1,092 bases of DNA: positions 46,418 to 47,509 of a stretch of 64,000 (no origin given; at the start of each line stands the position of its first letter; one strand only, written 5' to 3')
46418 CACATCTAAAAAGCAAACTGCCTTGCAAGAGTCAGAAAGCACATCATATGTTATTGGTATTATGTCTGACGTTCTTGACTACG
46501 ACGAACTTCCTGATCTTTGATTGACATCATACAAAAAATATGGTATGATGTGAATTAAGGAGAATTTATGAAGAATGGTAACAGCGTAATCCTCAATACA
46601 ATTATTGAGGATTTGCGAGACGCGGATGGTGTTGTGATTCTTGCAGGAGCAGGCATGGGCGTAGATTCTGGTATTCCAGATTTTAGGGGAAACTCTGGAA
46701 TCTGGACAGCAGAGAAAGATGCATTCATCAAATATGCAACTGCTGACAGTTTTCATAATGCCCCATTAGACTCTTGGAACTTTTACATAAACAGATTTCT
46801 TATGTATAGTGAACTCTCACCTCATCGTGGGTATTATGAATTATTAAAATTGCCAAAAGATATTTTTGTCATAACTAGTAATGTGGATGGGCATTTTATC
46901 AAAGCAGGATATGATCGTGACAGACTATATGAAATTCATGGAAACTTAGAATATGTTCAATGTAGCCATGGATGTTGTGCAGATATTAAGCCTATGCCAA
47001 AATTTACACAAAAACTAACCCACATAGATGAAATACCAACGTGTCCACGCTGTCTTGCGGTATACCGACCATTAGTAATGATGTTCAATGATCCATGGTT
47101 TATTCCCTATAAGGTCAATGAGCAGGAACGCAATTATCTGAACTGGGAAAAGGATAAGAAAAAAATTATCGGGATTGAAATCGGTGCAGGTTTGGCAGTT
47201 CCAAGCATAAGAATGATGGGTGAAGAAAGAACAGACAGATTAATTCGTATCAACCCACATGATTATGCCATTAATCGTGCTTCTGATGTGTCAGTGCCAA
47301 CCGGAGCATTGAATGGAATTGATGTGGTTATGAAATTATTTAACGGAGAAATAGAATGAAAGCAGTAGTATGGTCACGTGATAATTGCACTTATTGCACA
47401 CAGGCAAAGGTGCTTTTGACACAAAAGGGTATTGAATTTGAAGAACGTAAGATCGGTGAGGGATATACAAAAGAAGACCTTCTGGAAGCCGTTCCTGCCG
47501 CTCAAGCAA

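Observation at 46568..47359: Canonical Zn-containing sirtuin embedded in the nrd/glutaredoxin operon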

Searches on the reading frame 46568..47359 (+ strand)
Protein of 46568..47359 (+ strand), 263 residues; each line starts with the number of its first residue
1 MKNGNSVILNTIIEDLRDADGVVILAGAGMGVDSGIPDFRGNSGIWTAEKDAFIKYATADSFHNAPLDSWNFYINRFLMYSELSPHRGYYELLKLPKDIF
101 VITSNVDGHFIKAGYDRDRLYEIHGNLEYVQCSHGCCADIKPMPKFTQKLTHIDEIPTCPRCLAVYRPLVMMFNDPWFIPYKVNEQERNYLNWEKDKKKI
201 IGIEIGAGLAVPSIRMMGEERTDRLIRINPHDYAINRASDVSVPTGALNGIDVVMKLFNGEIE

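Call 3: search_protein_families(library=pfam, proteins=[window:46568-47359:+], max_evalue=0.01)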
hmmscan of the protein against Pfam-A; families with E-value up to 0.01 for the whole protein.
window:46568-47359:+ (263 aa): 1 family
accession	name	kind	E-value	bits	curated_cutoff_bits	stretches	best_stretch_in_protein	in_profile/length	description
PF02146.23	SIR2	-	2e-17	64.1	24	1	27-175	1-150/180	Sir2 family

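Call 4: search_protein_families(library=phrogs, proteins=[window:46568-47359:+], max_evalue=0.001)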
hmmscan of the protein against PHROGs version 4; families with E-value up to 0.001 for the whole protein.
window:46568-47359:+ (263 aa): 1 family
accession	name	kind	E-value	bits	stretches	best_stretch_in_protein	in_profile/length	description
phrog_2162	-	DNA, RNA and nucleotide metabolism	4.9e-38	132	1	16-241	7-238/277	Sir2 (NAD-dependent deacetylase)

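Call 5: search_solved_structures(query=window:46568-47359:+, max_evalue=0.01, show_alignments=3)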
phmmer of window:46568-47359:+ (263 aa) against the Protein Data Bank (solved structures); distinct sequences matched with E-value up to 0.01: 104 (the best 60 are shown).
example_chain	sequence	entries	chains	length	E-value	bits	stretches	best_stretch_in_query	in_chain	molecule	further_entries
1ici_A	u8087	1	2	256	8.5e-16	61.2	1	12-244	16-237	TRANSCRIPTIONAL REGULATORY PROTEIN, SIR2 FAMILY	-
4twi_A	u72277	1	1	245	9.5e-16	61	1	13-244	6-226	NAD-dependent protein deacylase 1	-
1m2g_A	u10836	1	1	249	1e-15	60.9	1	13-244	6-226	Silent Information Regulator 2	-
1m2h_A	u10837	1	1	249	1e-15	60.9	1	13-244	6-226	Silent Information Regulator 2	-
1m2n_A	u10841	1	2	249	2.1e-15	59.9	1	13-244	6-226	Silent Information Regulator 2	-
1m2j_A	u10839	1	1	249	4.1e-15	58.9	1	13-244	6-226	Silent Information Regulator 2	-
1m2k_A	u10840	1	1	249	1e-14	57.7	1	13-244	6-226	Silent Information Regulator 2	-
1ma3_A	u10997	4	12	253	1.7e-14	56.9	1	16-176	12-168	Transcriptional regulatory protein, Sir2 family | NAD-dependent deacetylase 2 | NAD-dependent protein deacylase 2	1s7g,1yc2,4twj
1yc5_A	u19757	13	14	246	1.8e-12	50.3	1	16-175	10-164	NAD-dependent deacetylase | NAD-DEPENDENT PROTEIN DEACETYLASE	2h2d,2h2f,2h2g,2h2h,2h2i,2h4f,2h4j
8i2b_A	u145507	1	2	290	5.9e-12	48.6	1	19-134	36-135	NAD-dependent protein deacylase sirtuin-6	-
3zg6_A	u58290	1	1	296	6.2e-12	48.5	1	19-134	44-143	NAD-DEPENDENT PROTEIN DEACETYLASE SIRTUIN-6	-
8zvp_A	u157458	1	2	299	6.4e-12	48.5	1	19-134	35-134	NAD-dependent protein deacylase sirtuin-6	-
5mf6_A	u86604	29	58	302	6.5e-12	48.4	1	19-134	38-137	NAD-dependent protein deacetylase sirtuin-6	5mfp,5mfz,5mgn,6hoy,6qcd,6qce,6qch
5x16_A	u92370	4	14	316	7.5e-12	48.2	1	19-134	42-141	NAD-dependent protein deacetylase sirtuin-6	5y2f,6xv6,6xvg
3k35_A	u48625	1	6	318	7.6e-12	48.2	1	19-134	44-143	NAD-dependent deacetylase sirtuin-6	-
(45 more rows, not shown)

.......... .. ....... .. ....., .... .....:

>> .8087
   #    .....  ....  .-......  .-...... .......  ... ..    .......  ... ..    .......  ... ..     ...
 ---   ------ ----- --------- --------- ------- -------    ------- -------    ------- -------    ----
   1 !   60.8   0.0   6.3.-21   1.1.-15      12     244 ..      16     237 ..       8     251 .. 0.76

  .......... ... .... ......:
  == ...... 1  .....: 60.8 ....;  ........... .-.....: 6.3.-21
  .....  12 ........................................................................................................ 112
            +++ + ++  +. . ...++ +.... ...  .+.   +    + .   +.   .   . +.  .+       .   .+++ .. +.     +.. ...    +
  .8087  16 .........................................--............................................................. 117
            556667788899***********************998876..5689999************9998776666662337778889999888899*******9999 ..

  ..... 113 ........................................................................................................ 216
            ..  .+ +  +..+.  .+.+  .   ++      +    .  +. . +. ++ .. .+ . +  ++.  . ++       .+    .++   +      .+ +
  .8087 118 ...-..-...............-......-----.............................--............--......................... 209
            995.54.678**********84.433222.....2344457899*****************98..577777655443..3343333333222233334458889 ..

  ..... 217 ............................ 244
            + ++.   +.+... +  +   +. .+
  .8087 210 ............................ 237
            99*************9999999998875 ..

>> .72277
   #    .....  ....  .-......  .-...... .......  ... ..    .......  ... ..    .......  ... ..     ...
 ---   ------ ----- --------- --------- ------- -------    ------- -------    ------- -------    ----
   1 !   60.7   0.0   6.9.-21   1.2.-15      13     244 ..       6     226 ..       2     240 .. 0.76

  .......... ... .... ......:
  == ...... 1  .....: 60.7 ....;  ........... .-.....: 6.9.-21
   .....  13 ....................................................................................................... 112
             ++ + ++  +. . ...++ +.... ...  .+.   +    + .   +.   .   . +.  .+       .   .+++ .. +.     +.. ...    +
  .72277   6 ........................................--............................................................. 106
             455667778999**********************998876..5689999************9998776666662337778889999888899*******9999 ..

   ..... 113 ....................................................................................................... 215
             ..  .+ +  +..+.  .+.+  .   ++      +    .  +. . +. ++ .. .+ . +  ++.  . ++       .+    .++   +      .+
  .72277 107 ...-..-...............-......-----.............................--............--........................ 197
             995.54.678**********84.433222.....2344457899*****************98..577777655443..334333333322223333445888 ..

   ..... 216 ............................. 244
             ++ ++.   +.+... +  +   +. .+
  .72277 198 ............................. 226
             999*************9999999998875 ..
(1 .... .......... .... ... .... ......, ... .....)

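Call 7: search_dna_similar(query=window:46568-47359:+, collection=phages, mode=protein, max_rows=60, rows=spread)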
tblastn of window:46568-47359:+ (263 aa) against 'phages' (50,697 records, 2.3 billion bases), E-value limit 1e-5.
Records with a match: 34; places in all: 34; records where one place covers at least 80% of the query: 2.
Best place of each record, by identity: <60% 34.
By first word of the organism name: Bacteriophage 14; Bacillus 9; Listeria 4; Escherichia 2; Acinetobacter 2; uncultured 1; Ralstonia 1; Exiguobacterium 1.
By host as written in the record: - 17; Listeria monocytogenes 4; Bacillus cereus 3; Escherichia coli 2; Bacillus cereus HER1399 2; Bacillus cereus BGSC 6E1 2; Bacillus cereus BC102p 1; Ralstonia solanacearum 1; and 2 more.
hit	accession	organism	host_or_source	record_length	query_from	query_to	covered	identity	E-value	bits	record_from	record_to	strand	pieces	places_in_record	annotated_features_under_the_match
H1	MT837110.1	Bacteriophage sp.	human fecal samples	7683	14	251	90%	23.6%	7e-6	53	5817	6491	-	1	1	record has no annotation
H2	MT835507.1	Bacteriophage sp.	human fecal samples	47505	14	175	62%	33.3%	2e-12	72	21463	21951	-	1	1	record has no annotation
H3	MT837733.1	Bacteriophage sp.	human fecal samples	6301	9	246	90%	21.9%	2e-9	63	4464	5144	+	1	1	record has no annotation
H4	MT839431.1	Bacteriophage sp.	human fecal samples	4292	6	150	55%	32.7%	1e-9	64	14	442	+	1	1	record has no annotation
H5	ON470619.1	Escherichia phage vB_EcoS-813R8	Escherichia coli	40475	10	175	63%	27.7%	8e-6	52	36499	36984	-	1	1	NAD-dependent protein deacetylase of SIR2 family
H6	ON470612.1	Escherichia phage vB_EcoS-640R1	Escherichia coli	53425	10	175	63%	27.7%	8e-6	52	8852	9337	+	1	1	NAD-dependent protein deacetylase of SIR2 family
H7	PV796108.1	Bacillus phage Edson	Bacillus cereus BC102p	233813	16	175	61%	28.7%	4e-8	60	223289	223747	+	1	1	NAD-dependent protein deacylase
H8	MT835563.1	Bacteriophage sp.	human fecal samples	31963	2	175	66%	26.1%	4e-8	59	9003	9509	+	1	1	record has no annotation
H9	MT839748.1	Bacteriophage sp.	human fecal samples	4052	9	175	63%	27.0%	3e-7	57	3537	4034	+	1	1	record has no annotation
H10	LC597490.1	Bacillus phage vB_BceM_WH1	Bacillus cereus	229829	8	175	64%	26.7%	4e-9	62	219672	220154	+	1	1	NAD-dependent protein deacetylase_gp285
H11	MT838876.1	Bacteriophage sp.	human fecal samples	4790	2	175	66%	25.4%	3e-8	60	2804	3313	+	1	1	record has no annotation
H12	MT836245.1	Bacteriophage sp.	human fecal samples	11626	14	175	62%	27.1%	1e-7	58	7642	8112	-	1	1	record has no annotation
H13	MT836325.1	Bacteriophage sp.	human fecal samples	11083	10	180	65%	25.1%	5e-9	62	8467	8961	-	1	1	record has no annotation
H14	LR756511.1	uncultured phage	metagenomic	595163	22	176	59%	27.6%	2e-10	67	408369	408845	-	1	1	record has no annotation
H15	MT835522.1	Bacteriophage sp.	human fecal samples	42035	8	176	64%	25.3%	2e-8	61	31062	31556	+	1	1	record has no annotation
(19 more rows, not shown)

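Call 15: find_homologous_proteins(query=window:46568-47359:+, max_evalue=0.00001)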
Query window:46568-47359:+ (263 aa): 7428 proteins with E <= 0.00001 among 8000 candidates; the best 120 are listed.
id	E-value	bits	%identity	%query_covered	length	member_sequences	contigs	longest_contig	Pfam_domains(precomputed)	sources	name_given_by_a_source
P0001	2.7e-180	616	100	100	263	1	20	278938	PF02146.24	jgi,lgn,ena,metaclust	metaclust:\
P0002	2.9e-133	461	76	94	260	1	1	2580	PF02146.24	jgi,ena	-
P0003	5.0e-133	460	73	97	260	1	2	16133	PF02146.24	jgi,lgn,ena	-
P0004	7.4e-128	444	71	97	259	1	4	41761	PF02146.24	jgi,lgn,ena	jgi:NAD-dependent SIR2 family protein deacetylase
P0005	6.4e-125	434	70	96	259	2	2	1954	PF02146.24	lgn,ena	-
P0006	4.5e-119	415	67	97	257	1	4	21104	PF02146.24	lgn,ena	-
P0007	8.4e-109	381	62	95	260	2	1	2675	PF02146.24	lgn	-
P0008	4.4e-107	375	61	96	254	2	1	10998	PF02146.24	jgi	-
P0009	6.8e-106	371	60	95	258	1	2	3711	PF02146.24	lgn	-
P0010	2.1e-104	367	61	94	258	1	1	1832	PF02146.24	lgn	-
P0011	1.6e-102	360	59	95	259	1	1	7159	PF02146.24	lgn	-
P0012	3.5e-102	359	61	94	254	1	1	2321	PF02146.24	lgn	-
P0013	5.2e-102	359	58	95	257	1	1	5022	PF02146.24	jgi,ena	-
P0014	8.1e-101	355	58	97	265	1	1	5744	PF02146.24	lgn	-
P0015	6.1e-100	352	57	95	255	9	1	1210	PF02146.24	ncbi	-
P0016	9.9e-100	351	59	95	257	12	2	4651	PF02146.24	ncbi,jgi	jgi:NAD-dependent SIR2 family protein deacetylase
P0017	1.4e-99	351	57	95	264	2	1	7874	PF02146.24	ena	-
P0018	2.7e-99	350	56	95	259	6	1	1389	PF02146.24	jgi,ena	-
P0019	2.9e-99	350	58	97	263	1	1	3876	PF02146.24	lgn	-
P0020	3.5e-99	349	59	92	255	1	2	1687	PF02146.24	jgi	jgi:NAD-dependent SIR2 family protein deacetylase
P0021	6.0e-99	349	57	95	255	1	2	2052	PF02146.24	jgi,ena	-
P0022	1.5e-98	347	57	96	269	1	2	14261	PF02146.24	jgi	jgi:NAD-dependent SIR2 family protein deacetylase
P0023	2.1e-98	347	57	95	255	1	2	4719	PF02146.24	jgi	jgi:NAD-dependent SIR2 family protein deacetylase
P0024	3.7e-98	346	57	95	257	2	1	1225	PF02146.24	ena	-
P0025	2.2e-97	344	56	95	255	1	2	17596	PF02146.24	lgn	-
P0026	4.3e-97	343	56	97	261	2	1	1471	PF02146.24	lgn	-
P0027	1.2e-96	341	58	96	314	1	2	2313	PF02146.24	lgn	-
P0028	1.4e-96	341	56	95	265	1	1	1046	PF02146.24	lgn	-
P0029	1.9e-96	341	56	95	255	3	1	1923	PF02146.24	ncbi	-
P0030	2.0e-96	340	56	94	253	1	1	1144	PF02146.24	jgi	jgi:NAD-dependent SIR2 family protein deacetylase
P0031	2.8e-96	340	57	95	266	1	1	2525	PF02146.24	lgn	-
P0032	3.1e-96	340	57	95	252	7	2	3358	PF02146.24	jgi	jgi:NAD-dependent SIR2 family protein deacetylase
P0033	3.7e-96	340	56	95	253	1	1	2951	PF02146.24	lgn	-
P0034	6.0e-96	339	57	95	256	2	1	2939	PF02146.24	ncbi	-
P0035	6.4e-96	339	56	95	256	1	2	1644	PF02146.24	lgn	-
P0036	9.2e-96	338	56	95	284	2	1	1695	PF02146.24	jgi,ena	-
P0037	1.9e-95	337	57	96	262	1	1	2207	PF02146.24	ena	-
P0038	3.6e-95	336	56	96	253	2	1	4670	PF02146.24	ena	-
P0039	1.0e-94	335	56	97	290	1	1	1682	PF02146.24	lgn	-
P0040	1.9e-94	334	56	96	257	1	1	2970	PF02146.24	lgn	-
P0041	2.3e-94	334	57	94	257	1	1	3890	PF02146.24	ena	-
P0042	3.0e-94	333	54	95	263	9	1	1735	PF02146.24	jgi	jgi:NAD-dependent SIR2 family protein deacetylase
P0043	1.4e-93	331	55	96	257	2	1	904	PF02146.24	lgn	-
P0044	4.1e-93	330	54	95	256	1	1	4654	PF02146.24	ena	-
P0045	1.2e-92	328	54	95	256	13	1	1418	PF02146.24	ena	-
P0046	4.2e-92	326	58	87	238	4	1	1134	PF02146.24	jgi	jgi:NAD-dependent SIR2 family protein deacetylase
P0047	1.1e-91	325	55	99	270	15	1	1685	PF02146.24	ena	-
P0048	2.5e-91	324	55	95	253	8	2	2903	PF02146.24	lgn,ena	-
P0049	2.5e-91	324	55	95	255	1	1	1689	PF02146.24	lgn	-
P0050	4.4e-91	323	55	92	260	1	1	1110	PF02146.24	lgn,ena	-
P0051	4.7e-91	323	54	96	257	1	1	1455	PF02146.24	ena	-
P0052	1.9e-89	318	57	87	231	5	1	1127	PF02146.24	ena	-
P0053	2.0e-89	317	56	92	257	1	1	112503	PF02146.24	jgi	jgi:NAD-dependent SIR2 family protein deacetylase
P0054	2.3e-89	317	55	95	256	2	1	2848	PF02146.24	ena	-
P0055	1.1e-88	315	56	93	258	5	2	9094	PF02146.24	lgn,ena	-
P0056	1.3e-88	315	53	99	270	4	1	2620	PF02146.24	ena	-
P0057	9.3e-88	312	56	87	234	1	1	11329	PF02146.24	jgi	jgi:NAD-dependent SIR2 family protein deacetylase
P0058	1.1e-86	309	52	93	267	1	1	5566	PF02146.24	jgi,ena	jgi:NAD-dependent SIR2 family protein deacetylase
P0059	3.0e-86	307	52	95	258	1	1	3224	PF02146.24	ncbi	-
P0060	4.5e-86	306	56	91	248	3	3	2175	PF02146.24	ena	-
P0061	8.8e-86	306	53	95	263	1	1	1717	PF02146.24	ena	-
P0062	5.3e-84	300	53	95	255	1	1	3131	PF02146.24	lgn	-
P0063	1.2e-83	299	52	95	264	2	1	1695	PF02146.24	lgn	-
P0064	2.2e-83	298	52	95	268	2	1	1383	PF02146.24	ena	-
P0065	5.0e-83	296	56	88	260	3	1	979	PF02146.24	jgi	jgi:NAD-dependent SIR2 family protein deacetylase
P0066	1.1e-82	295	54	91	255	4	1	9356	PF02146.24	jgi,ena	-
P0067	1.2e-82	295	51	95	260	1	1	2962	PF02146.24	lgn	-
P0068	4.2e-82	293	52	93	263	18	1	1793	PF02146.24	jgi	jgi:NAD-dependent SIR2 family protein deacetylase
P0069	4.3e-82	293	54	94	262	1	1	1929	PF02146.24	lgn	-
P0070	2.3e-81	291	52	91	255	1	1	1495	PF02146.24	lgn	-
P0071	2.7e-81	291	53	91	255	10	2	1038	PF02146.24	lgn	-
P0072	6.1e-81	290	51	98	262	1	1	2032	PF02146.24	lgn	-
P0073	8.8e-80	286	49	97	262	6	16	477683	PF02146.24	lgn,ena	-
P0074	1.5e-79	285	52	94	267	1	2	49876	PF02146.24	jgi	jgi:NAD-dependent SIR2 family protein deacetylase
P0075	3.5e-79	284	50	94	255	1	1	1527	PF02146.24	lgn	-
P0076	5.6e-79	283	52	93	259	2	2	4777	PF02146.24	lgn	-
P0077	6.8e-79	283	51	91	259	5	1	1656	PF02146.24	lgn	-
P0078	1.1e-78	282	52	94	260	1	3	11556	PF02146.24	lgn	-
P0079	1.4e-78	282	51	93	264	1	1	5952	PF02146.24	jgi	-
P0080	1.9e-78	282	51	90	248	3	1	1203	PF02146.24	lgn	-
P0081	4.3e-78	280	49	97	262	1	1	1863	PF02146.24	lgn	-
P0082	4.4e-77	277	52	89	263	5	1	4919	PF02146.24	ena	-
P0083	1.1e-76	276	51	92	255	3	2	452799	PF02146.24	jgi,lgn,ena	jgi:NAD-dependent SIR2 family protein deacetylase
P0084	4.4e-76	274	49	96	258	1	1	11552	PF02146.24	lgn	-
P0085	5.7e-76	273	50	94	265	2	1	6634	PF02146.24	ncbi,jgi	jgi:NAD-dependent SIR2 family protein deacetylase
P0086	6.8e-76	273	51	90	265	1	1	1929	PF02146.24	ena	-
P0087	2.2e-73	265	47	95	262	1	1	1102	PF02146.24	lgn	-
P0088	5.6e-73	264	49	91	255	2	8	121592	PF02146.24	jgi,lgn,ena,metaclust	metaclust:\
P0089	3.6e-72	261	51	80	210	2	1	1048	PF02146.24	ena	-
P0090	7.3e-66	240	45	95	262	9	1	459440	PF02146.24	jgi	jgi:NAD-dependent SIR2 family protein deacetylase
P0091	4.6e-65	238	44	97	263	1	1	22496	PF02146.24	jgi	jgi:NAD-dependent SIR2 family protein deacetylase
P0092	2.0e-60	222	42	93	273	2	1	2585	PF02146.24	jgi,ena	jgi:NAD-dependent SIR2 family protein deacetylase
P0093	8.1e-56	207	40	95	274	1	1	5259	PF02146.24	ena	-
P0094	3.7e-55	205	42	92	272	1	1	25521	PF02146.24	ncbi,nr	ncbi:MAG: Sir2 family NAD-dependent protein deacetylase [Campylobacterota bacterium]|nr:Sir2 family 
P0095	4.1e-55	205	40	93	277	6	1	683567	PF02146.24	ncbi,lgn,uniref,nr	ncbi:SIR2 family NAD-dependent protein deacylase [Paraburkholderia metrosideri]|uniref:protein acety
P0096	5.2e-55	205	41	92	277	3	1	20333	PF02146.24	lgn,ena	-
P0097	8.7e-55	204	41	94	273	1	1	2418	PF02146.24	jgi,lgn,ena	jgi:NAD-dependent SIR2 family protein deacetylase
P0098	1.0e-54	204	40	97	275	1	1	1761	PF02146.24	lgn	-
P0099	3.1e-54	202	39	96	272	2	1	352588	PF02146.24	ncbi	ncbi:MAG: Sir2 family NAD-dependent protein deacetylase [Pseudomonadota bacterium]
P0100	8.7e-54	201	40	92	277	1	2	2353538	PF02146.24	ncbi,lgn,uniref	ncbi:SIR2 family NAD-dependent protein deacylase [Caballeronia sp. LjRoot31]|uniref:SIR2 family NAD-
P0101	1.6e-53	200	40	95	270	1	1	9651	PF02146.24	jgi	jgi:NAD-dependent SIR2 family protein deacetylase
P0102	2.0e-53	199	43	94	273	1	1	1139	PF02146.24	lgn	-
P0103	2.6e-53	199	41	91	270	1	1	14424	PF02146.24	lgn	-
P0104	3.3e-53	199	44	91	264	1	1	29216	PF02146.24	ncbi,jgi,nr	ncbi:MAG: NAD-dependent deacetylase [Epsilonproteobacteria bacterium]|nr:NAD-dependent deacetylase [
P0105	4.2e-53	198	42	91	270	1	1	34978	PF02146.24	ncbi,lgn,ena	-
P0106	4.3e-53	198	39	92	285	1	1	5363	PF02146.24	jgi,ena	-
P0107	4.3e-53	198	38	97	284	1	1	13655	PF02146.24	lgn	-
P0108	4.9e-53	198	42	93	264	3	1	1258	PF02146.24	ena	-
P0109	4.9e-53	198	39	89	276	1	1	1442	PF02146.24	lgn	-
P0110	5.3e-53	198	40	87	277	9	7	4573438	PF02146.24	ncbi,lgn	-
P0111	1.5e-52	197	40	92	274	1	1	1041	PF02146.24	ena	-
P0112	1.9e-52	196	40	96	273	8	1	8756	PF02146.24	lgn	-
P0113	2.8e-52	196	41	92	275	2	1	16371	PF02146.24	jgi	jgi:NAD-dependent SIR2 family protein deacetylase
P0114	3.4e-52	195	42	87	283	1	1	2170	PF02146.24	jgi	jgi:NAD-dependent SIR2 family protein deacetylase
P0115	3.5e-52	195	37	96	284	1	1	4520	PF02146.24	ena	-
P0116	3.6e-52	195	58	56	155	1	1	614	PF02146.24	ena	-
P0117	3.6e-52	195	40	91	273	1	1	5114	PF02146.24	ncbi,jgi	jgi:NAD-dependent SIR2 family protein deacetylase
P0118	4.0e-52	195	40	98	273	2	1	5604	PF02146.24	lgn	-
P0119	4.7e-52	195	39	94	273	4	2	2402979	PF02146.24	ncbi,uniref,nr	ncbi:Sir2 family NAD-dependent protein deacetylase [Moraxella sp. ZY210820]|uniref:SIR2 family NAD-d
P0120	5.0e-52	195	43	90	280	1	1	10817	PF02146.24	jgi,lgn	jgi:NAD-dependent SIR2 family protein deacetylase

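Call 18: find_encoding_contigs(protein=P0004, flank=6000, max_places=3)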
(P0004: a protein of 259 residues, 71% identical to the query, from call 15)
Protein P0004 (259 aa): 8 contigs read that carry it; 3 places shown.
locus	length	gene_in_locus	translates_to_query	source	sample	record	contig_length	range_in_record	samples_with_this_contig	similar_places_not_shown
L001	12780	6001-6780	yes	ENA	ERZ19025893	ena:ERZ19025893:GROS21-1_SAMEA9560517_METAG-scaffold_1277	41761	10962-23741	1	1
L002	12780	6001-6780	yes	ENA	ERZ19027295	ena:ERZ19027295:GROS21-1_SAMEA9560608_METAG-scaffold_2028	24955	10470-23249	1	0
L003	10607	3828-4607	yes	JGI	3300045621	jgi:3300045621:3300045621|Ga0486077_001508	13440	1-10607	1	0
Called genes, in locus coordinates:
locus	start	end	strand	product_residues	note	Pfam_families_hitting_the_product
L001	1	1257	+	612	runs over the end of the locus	-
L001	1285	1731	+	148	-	-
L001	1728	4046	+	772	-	PF03477:ATP-cone (weak), PF00317:Ribonuc_red_lgN, PF02867:Ribonuc_red_lgC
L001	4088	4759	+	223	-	-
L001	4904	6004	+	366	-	PF00268:Ribonuc_red_sm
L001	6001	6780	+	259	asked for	PF02146:SIR2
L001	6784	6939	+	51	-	-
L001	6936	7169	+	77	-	PF00462:Glutaredoxin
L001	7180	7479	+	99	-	-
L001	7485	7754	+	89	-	PF05488:PAAR_motif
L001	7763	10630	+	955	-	-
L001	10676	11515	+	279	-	PF01223:Endonuclease_NS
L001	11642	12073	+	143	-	-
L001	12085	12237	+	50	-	-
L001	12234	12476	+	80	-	-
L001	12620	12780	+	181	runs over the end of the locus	PF00578:AhpC-TSA, PF08534:Redoxin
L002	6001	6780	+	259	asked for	PF02146:SIR2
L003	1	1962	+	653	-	?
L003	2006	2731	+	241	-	-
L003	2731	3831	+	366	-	PF00268:Ribonuc_red_sm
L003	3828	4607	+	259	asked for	PF02146:SIR2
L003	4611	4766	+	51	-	-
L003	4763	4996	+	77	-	PF00462:Glutaredoxin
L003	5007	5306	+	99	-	-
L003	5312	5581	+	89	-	PF05488:PAAR_motif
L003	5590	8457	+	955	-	-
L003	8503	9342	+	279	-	PF01223:Endonuclease_NS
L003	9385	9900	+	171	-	-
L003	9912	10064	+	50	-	-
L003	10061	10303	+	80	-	-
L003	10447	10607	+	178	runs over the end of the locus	PF00578:AhpC-TSA, PF08534:Redoxin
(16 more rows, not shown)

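Call 19: find_encoding_contigs(protein=P0073, flank=6000, max_places=3)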
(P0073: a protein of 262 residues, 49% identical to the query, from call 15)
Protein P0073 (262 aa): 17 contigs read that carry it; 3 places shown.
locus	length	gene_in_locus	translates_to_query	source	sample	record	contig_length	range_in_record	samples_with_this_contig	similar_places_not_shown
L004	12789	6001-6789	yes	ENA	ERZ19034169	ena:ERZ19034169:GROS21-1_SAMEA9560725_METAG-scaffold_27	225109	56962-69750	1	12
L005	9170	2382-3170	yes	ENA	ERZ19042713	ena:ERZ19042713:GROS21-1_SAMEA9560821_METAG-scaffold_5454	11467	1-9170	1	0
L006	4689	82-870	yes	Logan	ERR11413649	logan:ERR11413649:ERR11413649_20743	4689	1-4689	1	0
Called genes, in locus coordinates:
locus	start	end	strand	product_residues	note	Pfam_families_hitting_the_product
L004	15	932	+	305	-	-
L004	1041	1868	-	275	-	PF00182:Glyco_hydro_19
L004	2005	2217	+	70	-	-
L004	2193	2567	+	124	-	-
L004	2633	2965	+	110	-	-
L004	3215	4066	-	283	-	PF19835:SegE_GIY-YIG (faint)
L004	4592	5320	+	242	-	-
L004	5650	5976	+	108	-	-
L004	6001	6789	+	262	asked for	PF02146:SIR2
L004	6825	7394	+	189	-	-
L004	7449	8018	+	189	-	PF00106:adh_short (faint), PF01370:Epimerase (faint)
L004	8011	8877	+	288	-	PF02668:TauD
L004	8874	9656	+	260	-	-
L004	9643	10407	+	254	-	-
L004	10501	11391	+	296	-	-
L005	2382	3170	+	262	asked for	PF02146:SIR2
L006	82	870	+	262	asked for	PF02146:SIR2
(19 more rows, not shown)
